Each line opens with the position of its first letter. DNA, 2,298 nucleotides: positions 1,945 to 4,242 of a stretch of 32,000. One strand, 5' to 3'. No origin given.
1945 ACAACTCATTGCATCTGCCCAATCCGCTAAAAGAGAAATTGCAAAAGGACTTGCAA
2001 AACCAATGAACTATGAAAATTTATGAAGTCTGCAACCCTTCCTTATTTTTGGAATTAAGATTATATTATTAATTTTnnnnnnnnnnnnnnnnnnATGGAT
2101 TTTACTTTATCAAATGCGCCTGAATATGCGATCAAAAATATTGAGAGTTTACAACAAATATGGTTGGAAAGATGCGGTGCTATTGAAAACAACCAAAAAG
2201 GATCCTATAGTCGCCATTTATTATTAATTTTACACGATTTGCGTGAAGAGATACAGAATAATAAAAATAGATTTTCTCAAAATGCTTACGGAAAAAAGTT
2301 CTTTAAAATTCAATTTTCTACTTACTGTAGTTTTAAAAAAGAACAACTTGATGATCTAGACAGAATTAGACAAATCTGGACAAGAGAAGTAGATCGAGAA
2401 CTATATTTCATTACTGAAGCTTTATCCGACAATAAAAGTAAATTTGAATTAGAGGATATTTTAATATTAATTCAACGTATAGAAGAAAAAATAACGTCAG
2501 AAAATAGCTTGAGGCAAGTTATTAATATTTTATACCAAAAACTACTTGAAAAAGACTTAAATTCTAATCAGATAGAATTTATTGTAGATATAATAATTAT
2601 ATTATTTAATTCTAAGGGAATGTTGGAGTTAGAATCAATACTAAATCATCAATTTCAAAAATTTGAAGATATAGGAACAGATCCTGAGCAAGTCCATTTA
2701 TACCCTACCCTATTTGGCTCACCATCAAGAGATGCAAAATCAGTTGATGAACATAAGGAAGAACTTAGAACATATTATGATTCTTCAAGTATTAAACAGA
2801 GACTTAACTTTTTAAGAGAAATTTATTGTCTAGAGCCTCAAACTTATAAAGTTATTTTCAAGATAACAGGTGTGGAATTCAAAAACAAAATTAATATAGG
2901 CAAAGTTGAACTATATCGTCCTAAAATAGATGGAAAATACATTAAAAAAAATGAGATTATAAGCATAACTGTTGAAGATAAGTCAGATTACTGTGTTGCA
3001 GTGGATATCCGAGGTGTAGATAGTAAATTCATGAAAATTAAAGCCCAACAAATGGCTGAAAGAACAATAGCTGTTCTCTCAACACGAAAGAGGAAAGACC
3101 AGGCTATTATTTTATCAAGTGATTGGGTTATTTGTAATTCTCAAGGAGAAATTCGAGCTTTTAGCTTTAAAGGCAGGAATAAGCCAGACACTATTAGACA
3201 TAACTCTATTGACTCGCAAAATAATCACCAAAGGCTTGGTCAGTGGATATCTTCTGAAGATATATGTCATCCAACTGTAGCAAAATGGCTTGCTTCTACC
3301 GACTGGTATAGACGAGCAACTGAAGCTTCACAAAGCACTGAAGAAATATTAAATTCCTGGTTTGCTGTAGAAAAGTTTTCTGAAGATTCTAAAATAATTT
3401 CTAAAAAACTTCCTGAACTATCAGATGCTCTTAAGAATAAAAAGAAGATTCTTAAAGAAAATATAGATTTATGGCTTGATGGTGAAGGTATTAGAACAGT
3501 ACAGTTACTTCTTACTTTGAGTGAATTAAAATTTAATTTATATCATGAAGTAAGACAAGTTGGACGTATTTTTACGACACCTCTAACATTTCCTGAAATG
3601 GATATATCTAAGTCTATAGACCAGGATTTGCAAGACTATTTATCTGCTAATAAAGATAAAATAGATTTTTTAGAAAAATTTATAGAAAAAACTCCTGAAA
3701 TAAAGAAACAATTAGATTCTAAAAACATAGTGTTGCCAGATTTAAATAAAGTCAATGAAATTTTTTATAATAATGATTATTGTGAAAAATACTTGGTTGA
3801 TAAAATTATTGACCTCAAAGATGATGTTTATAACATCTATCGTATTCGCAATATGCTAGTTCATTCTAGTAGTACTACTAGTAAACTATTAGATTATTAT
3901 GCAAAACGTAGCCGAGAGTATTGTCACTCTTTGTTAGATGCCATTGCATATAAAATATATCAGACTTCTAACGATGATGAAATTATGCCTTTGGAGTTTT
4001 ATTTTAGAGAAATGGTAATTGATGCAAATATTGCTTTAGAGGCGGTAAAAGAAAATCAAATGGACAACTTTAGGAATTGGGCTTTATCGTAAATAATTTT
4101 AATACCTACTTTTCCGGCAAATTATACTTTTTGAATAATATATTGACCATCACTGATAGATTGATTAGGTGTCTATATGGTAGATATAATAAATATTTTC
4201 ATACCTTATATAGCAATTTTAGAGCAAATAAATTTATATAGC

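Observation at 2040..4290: AT-rich, HIP1-free insertion between ndhF1 and ndhD1 encoding one 665-aa protein with a C-terminal RNxxxH (HEPN-type) motif: candidate single-gene defence or toxin module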

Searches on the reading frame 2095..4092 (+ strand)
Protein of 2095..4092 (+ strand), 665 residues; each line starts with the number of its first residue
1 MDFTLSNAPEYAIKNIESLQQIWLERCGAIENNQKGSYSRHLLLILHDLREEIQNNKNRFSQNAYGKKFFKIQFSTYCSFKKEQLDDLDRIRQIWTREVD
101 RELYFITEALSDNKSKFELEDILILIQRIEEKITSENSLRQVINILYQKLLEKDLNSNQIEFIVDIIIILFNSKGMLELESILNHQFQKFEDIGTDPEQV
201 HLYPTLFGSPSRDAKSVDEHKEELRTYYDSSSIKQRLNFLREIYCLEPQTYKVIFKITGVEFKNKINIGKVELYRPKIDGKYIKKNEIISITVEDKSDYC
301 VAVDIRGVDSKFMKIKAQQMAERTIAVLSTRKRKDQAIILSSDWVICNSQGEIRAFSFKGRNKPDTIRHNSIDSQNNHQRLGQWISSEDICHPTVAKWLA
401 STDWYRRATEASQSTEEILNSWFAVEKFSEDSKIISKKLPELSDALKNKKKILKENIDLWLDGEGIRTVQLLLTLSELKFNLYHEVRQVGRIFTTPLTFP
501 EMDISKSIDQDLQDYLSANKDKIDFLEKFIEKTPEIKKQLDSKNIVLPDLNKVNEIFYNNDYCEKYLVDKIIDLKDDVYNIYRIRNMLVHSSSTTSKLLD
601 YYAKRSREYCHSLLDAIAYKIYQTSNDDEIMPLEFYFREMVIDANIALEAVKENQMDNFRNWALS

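Call 4: search_protein_families(library=pfam, proteins=[window:2095-4092:+], max_evalue=1)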
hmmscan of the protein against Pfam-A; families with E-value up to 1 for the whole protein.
window:2095-4092:+ (665 aa): 1 family
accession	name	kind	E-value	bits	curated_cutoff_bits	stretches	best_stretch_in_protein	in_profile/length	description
PF11815.13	DUF3336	-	0.018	15.2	25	1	217-275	37-94/138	Domain of unknown function (DUF3336)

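Call 5: search_protein_families(library=padloc, proteins=[window:2095-4092:+], max_evalue=1)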
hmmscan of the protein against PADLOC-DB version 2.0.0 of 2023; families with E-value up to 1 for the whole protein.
window:2095-4092:+ (665 aa): 0 families

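Call 6: search_protein_families(library=ncbifam, proteins=[window:2095-4092:+], max_evalue=1)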
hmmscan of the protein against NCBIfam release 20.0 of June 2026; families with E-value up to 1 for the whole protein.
window:2095-4092:+ (665 aa): 1 family
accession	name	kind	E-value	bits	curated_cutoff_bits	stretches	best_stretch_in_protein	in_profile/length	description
TIGR00916.1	2A0604s01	subfamily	0.081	12.5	148.6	1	121-174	157-210/231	SecD/SecF family protein translocase subunit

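Call 8: find_homologous_proteins(query=window:2095-4092:+, max_evalue=0.001)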
Query window:2095-4092:+ (665 aa): 32 proteins with E <= 0.001 among 8000 candidates.
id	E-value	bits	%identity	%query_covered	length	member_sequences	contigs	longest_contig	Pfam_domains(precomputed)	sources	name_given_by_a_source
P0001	0.0e+0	1350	92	100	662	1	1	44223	-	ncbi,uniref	ncbi:hypothetical protein [Nostoc sp.]|uniref:hypothetical protein n=1 Tax=Nostoc sp. TaxID=1180 Rep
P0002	0.0e+0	1292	88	100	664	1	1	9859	-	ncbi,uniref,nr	ncbi:hypothetical protein [Nostoc sp. 'Peltigera malacea cyanobiont' DB3992]|uniref:hypothetical pro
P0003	0.0e+0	1285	88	100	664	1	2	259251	-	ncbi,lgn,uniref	ncbi:MAG: hypothetical protein V7K26_19780 [Nostoc sp.]|uniref:hypothetical protein n=1 Tax=Nostoc s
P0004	0.0e+0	1158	79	100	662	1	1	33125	-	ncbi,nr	ncbi:MAG: hypothetical protein KAF91_00635 [Nostoc sp. TH1S01]|nr:hypothetical protein [Nostoc sp. T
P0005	0.0e+0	1150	86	92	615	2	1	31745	-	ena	-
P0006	0.0e+0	1049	71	100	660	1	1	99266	-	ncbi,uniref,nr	ncbi:hypothetical protein [Nodularia sp. UHCC 0506]|uniref:hypothetical protein n=1 Tax=Nodularia sp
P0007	0.0e+0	1040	91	78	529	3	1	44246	-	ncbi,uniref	ncbi:MAG: hypothetical protein V7K21_28230 [Nostoc sp.]|uniref:hypothetical protein n=1 Tax=Nostoc s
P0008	0.0e+0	1037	70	100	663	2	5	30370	-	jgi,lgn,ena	jgi:hypothetical protein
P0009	0.0e+0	1031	70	100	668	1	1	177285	-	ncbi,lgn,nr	ncbi:MAG TPA: hypothetical protein VE956_16205 [Nodularia sp. (in: cyanobacteria)]|nr:hypothetical p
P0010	0.0e+0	1027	71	100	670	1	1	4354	-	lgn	-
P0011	1.0e-284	964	91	59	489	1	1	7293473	-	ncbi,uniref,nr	ncbi:hypothetical protein [Nostoc sp. GT001]|uniref:hypothetical protein n=1 Tax=Nostoc sp. GT001 Ta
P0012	1.6e-272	924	63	100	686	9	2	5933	-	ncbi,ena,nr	ncbi:MAG: hypothetical protein AN485_14790 [Anabaena sp. MDT14b]|nr:MAG: hypothetical protein AN485_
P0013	1.6e-267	907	64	100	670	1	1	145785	-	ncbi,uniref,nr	ncbi:hypothetical protein VB713_01465 [Anabaena cylindrica UHCC 0172]|uniref:hypothetical protein n=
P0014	1.6e-265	901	62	100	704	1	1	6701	-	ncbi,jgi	jgi:hypothetical protein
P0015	4.9e-263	892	63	100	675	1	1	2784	-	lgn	-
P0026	2.1e-200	686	53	100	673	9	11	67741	-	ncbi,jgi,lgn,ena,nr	ncbi:MAG: hypothetical protein ACK5RY_22305 [Dolichospermum sp.]|jgi:hypothetical protein|nr:hypothe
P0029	1.3e-196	673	51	98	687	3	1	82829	-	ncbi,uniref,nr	ncbi:hypothetical protein [Cylindrospermum sp. FACHB-282]|uniref:hypothetical protein n=1 Tax=Cylind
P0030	1.4e-184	633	47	99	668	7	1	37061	-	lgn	-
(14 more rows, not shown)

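Call 9: search_solved_structures(query=window:2095-4092:+, max_evalue=10)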
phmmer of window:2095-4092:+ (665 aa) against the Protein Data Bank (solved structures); distinct sequences matched with E-value up to 10: 0.

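Call 10: search_protein_families(library=phrogs, proteins=[window:2095-4092:+], max_evalue=1)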
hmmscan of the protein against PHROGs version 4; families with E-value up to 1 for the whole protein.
window:2095-4092:+ (665 aa): 3 families
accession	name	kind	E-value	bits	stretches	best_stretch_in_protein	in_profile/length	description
phrog_26363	-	unknown function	0.0024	18.1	0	221-244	6-29/346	-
phrog_35273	-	unknown function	0.1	13.7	0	506-543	61-98/104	-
phrog_28285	-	unknown function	0.52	11.4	1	492-580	38-125/136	-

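Call 14: find_encoding_contigs(protein=P0003, flank=8000, max_places=2)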
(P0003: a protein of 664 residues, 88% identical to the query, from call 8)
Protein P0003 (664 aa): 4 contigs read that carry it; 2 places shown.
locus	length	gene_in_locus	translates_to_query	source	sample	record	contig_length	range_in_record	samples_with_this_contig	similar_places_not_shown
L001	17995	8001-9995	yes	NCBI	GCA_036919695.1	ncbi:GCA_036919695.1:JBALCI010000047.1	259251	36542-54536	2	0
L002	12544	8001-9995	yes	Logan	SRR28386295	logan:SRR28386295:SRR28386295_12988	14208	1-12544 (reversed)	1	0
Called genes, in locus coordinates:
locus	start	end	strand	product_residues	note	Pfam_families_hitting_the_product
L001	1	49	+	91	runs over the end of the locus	PF06305:LapA_dom (weak)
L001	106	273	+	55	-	PF04365:BrnT_toxin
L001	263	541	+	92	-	-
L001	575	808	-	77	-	PF04255:DUF433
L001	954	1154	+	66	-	PF08972:DUF1902 (weak), PF15919:HicB_lk_antitox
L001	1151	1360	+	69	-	PF07927:HicA_toxin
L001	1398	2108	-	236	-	-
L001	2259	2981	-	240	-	PF05685:Uma2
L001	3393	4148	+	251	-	PF21623:HK_sensor_dom_bact, PF02743:dCache_1 (weak)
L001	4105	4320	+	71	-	PF02518:HATPase_c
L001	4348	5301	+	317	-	PF14261:DUF4351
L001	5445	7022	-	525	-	PF00361:Proton_antipo_M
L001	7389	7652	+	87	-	-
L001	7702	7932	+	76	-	-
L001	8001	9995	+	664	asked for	-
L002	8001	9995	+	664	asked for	-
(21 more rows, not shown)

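Call 15: find_encoding_contigs(protein=P0006, flank=8000, max_places=2)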
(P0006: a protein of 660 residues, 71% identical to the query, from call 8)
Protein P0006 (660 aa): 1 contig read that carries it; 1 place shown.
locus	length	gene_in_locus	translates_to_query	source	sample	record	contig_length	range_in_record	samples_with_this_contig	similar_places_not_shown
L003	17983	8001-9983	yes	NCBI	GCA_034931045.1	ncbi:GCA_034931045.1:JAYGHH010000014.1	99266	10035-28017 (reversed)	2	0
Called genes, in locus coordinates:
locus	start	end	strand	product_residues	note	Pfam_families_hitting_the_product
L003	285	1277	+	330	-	PF02912:Phe_tRNA-synt_N, PF01409:tRNA-synt_2d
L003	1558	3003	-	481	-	PF00270:DEAD, PF00271:Helicase_C, PF16124:RecQ_Zn_bind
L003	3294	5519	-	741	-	PF00117:GATase, PF07722:Peptidase_C26 (weak), PF04715:, PF00425:Chorismate_bind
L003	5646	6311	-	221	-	PF12900:Pyridox_ox_2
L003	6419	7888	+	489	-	PF00392:GntR, PF00155:Aminotran_1_2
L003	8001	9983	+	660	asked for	-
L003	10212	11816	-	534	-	PF00682:HMGL-like, PF22617:HCS_D2, PF08502:LeuA_dimer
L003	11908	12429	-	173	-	PF01936:NYN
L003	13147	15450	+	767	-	PF05226:CHASE2, PF00069:Pkinase, PF07714:PK_Tyr_Ser-Thr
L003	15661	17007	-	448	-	PF01266:DAO (faint), PF03486:HI0933_like (faint), PF07992:Pyr_redox_2, PF12831:FAD_oxidored (faint), PF13450:NAD_binding_8 (faint), PF13738:Pyr_redox_3, PF00070:Pyr_redox, PF02852:Pyr_redox_dim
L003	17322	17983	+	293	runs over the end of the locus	-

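Call 16: find_encoding_contigs(protein=P0013, flank=8000, max_places=1)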
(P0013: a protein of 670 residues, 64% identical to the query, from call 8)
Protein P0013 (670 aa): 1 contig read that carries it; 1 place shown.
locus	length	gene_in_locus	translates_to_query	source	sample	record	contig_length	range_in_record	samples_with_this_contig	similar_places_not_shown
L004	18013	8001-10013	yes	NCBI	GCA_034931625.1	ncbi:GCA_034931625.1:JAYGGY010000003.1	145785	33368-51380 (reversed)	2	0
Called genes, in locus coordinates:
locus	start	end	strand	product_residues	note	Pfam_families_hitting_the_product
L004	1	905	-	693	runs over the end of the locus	PF01590:GAF, PF13185:GAF_2 (weak), PF13492:GAF_3 (faint), PF01590:GAF, PF02518:HATPase_c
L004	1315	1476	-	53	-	-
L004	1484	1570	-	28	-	PF03742:PetN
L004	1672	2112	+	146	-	-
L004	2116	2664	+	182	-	PF16473:Rv2179c-like (weak), PF00929:RNase_T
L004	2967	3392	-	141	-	-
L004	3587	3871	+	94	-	-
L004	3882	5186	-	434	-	PF00535:Glycos_transf_2, PF13641:Glyco_tranf_2_3 (weak), PF04138:GtrA_DPMS_TM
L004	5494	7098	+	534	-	PF13231:PMT_2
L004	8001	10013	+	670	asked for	-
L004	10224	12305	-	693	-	PF00662:Proton_antipo_N, PF00361:Proton_antipo_M, PF01010:Proton_antipo_C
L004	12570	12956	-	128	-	PF00085:Thioredoxin, PF13098:Thioredoxin_2 (weak)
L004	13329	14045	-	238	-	PF07298:NnrU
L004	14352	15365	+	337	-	PF00126:HTH_1, PF12727:PBP_like (faint), PF03466:LysR_substrate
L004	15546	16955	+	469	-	-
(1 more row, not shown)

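Call 17: find_encoding_contigs(protein=P0026, flank=8000, max_places=2)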
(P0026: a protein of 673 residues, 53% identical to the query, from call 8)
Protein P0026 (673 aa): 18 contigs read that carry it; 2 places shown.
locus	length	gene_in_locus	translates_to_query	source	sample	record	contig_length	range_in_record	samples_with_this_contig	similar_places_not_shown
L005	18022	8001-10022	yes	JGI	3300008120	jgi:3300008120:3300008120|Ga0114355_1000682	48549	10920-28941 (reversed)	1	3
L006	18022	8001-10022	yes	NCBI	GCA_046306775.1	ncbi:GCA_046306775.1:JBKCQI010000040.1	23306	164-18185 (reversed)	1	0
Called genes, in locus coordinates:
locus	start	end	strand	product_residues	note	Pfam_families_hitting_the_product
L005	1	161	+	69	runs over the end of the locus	PF07927:HicA_toxin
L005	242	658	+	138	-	PF08814:XisH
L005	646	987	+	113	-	PF08869:XisI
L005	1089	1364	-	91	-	PF05016:ParE_toxin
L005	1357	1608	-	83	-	PF02604:PhdYeFM_antitox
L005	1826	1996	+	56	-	PF15919:HicB_lk_antitox (weak)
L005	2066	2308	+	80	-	-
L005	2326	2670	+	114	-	PF02452:PemK_toxin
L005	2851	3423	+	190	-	PF12686:DUF3800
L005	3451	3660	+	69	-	-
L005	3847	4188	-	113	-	PF08869:XisI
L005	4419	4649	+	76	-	PF04255:DUF433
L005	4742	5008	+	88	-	-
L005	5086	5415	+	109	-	-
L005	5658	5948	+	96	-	-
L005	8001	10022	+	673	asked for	-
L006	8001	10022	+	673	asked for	-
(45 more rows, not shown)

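Call 18: find_encoding_contigs(protein=P0029, flank=8000, max_places=1)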
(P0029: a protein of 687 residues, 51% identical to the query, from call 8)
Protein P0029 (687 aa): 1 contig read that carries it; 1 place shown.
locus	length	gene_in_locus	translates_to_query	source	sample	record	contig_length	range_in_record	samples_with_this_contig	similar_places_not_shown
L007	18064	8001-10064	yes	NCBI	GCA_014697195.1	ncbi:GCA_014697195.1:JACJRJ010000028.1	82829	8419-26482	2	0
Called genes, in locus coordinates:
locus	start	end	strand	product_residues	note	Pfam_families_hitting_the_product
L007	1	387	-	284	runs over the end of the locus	PF12705:PDDEXK_1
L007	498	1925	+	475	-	PF02878:PGM_PMM_I, PF02879:PGM_PMM_II, PF02880:PGM_PMM_III, PF00408:PGM_PMM_IV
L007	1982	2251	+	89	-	PF06305:LapA_dom (weak)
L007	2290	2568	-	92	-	PF05016:ParE_toxin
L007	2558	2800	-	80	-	PF22180:RH3_dom (weak)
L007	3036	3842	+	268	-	PF14261:DUF4351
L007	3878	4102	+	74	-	PF14261:DUF4351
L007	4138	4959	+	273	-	-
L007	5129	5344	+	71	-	PF04255:DUF433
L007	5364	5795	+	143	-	PF01724:DUF29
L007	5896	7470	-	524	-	PF00361:Proton_antipo_M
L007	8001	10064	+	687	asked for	-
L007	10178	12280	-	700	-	PF00662:Proton_antipo_N, PF00361:Proton_antipo_M, PF01010:Proton_antipo_C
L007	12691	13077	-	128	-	PF00085:Thioredoxin, PF13098:Thioredoxin_2 (weak), PF13905:Thioredoxin_8 (faint)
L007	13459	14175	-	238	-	PF07298:NnrU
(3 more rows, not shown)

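Call 19: find_encoding_contigs(protein=P0030, flank=8000, max_places=1)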
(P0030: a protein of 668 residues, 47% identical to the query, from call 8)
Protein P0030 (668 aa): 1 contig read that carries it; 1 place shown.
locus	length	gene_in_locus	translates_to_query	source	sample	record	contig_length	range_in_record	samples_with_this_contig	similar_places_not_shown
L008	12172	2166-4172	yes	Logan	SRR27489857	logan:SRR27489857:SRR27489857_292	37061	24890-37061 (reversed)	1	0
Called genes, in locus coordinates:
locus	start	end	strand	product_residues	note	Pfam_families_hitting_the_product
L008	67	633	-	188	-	-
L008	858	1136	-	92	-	-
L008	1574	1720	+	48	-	-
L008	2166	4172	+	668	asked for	-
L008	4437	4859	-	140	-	-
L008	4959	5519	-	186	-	PF00589:Phage_integrase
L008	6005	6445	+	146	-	-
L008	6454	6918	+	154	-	-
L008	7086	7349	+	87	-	-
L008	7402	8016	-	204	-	PF05685:Uma2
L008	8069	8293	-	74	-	PF21826:DUF6887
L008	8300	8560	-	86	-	-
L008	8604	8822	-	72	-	-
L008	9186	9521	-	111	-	-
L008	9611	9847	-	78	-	-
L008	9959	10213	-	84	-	PF13443:HTH_26, PF01381:HTH_3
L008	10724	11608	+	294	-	-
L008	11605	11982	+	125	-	-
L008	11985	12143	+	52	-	-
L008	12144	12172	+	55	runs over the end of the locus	-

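Call 25: search_protein_representatives(alignment_id=A1)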
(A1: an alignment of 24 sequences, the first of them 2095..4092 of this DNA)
Query: 24 sequences, 667 profile positions. Proteins with E-value up to 0.001 (for the whole library): 227; up to 1e-10: 118; up to 1e-30: 21. The best 150 are listed.
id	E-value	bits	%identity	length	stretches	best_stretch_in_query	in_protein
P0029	4.8e-297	1003.3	-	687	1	12-667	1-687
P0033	5.5e-213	725.5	-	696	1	1-667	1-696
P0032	8.3e-163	559.7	-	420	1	2-423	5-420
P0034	7.9e-143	493.6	-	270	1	400-667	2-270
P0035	1.8e-142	492.5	-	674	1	2-666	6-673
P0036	3.1e-132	458.6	-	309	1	1-295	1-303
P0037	1.1e-131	456.9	-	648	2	4-499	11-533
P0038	2.3e-127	442.5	-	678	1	2-667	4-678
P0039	1.7e-125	436.3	-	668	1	1-666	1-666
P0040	1.2e-121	423.6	-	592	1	91-667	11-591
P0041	1.1e-113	397.3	-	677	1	1-667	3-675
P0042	3.9e-100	352.6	-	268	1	415-666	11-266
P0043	9.2e-97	341.4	-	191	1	477-667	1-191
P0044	1.1e-63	232.1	-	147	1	47-195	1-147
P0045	2.8e-45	171.3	-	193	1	1-178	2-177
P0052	2.9e-25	105.2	-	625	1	15-640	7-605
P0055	9.9e-24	100.1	-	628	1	20-617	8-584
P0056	2.0e-23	99.1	-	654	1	22-628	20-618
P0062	9.4e-21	90.2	-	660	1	123-622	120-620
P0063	1.5e-20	89.6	-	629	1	20-644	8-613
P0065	8.4e-20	87.1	-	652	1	16-625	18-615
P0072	1.8e-18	82.7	-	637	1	47-624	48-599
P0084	7.5e-17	77.3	-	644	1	58-654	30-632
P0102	5.5e-14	67.9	-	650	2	137-434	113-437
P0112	3.4e-13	65.3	-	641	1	11-640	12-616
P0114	5.1e-13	64.7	-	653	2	125-434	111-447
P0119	1.1e-12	63.5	-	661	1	12-663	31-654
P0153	1.8e-10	56.3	-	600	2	218-435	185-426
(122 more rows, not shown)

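Call 26: search_protein_families(library=pfam, proteins=[P0052, P0055, P0056, P0062, P0063, P0065, P0072, P0084, P0112, P0119], max_evalue=0.01)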
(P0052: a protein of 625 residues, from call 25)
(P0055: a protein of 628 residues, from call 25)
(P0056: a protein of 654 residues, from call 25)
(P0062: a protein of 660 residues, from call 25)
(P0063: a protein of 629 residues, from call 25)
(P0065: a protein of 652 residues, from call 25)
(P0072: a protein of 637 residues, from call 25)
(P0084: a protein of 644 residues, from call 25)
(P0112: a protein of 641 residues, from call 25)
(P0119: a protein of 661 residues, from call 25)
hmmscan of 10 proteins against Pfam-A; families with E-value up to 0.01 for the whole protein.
P0052 (625 aa): 0 families

P0055 (628 aa): 1 family
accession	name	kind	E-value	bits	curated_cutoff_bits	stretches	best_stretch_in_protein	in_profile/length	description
PF17419.7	MauJ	-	2.6e-05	25.5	28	0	221-305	32-109/116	Methylamine utilization protein MauJ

P0056 (654 aa): 1 family
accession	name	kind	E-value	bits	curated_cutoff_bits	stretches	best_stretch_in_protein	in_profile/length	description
PF17419.7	MauJ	-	0.00014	23.1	28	1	408-492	2-85/116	Methylamine utilization protein MauJ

P0062 (660 aa): 0 families

P0063 (629 aa): 0 families

P0065 (652 aa): 1 family
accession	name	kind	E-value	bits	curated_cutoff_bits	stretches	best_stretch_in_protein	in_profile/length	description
PF17419.7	MauJ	-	0.0038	18.5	28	0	410-484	3-77/116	Methylamine utilization protein MauJ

P0072 (637 aa): 0 families

P0084 (644 aa): 0 families

P0112 (641 aa): 0 families

P0119 (661 aa): 0 families

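Call 27: search_protein_families(library=padloc, proteins=[P0052, P0055, P0056, P0062, P0063, P0065, P0072, P0084, P0112, P0119], max_evalue=0.01)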
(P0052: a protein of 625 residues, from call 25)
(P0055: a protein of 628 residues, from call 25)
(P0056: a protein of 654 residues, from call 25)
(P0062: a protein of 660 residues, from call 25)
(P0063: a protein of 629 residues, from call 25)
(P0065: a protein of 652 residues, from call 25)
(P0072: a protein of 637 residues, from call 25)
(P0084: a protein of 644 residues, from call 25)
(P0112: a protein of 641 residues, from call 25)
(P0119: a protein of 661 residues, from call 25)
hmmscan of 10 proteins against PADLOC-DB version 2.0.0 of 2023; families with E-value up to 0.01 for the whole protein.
P0052 (625 aa): 0 families

P0055 (628 aa): 0 families

P0056 (654 aa): 0 families

P0062 (660 aa): 0 families

P0063 (629 aa): 0 families

P0065 (652 aa): 0 families

P0072 (637 aa): 1 family
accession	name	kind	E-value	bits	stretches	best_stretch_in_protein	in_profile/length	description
PDLC01104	Cas9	-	0.00077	17.5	0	391-564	38-124/174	Cas9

P0084 (644 aa): 0 families

P0112 (641 aa): 0 families

P0119 (661 aa): 0 families

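Call 28: predict_structure(alignment_id=A1)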
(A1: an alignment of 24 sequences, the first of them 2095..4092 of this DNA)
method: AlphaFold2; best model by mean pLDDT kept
length: 665 residues; sequences in the alignment: 24
mean_pLDDT: 78.3   pTM: 0.61
mean pLDDT of the five models: 78.3, 72.2, 69.8, 68.5, 68.2
residues with pLDDT >= 90: 78; 70-90: 441; 50-70: 116; < 50: 30
segments of 3 or more residues with pLDDT < 50: 192-196, 333-335, 359-373
pLDDT, mean of each block of 10 residues (from residue 1): 82 90 84 63 88 81 85 83 69 87 89 76 90 90 92 85 89 75 74 48 67 75 82 90 81 81 78 87 68 73 82 80 71 57 80 69 39 54 64 81 81 82 81 57 66 60 63 87 86 81 86 79 75 92 90 93 88 86 79 70 88 86 81 82 79 86 79
secondary structure, 60 per line:
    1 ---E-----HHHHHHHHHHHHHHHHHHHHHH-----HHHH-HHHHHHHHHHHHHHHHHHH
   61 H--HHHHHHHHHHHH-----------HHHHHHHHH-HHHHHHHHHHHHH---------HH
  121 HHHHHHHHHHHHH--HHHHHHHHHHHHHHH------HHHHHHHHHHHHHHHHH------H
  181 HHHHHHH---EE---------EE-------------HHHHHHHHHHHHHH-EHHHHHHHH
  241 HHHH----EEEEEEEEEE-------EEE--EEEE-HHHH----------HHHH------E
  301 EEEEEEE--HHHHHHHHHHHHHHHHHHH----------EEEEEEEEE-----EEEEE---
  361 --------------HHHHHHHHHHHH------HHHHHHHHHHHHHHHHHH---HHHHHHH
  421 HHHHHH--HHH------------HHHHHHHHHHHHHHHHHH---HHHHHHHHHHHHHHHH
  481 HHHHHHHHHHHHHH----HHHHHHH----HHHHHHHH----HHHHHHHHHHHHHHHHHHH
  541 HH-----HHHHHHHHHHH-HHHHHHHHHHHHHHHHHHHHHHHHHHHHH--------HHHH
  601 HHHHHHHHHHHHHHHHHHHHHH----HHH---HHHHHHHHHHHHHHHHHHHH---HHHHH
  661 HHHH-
elements in order: H10-31 H37-40 H42-61 H64-75 H87-95 H97-109 H119-133 H136-150 H157-173 H180-187 H217-230 H233-244 E249-258 E266-268 E271-274 H276-279 H290-293 E300-307 H310-328 E339-347 E353-357 H375-386 H393-410 H414-426 H444-461 H465-494 H499-505 H510-517 H522-542 H548-558 H560-588 H597-622 H633-652 H656-664
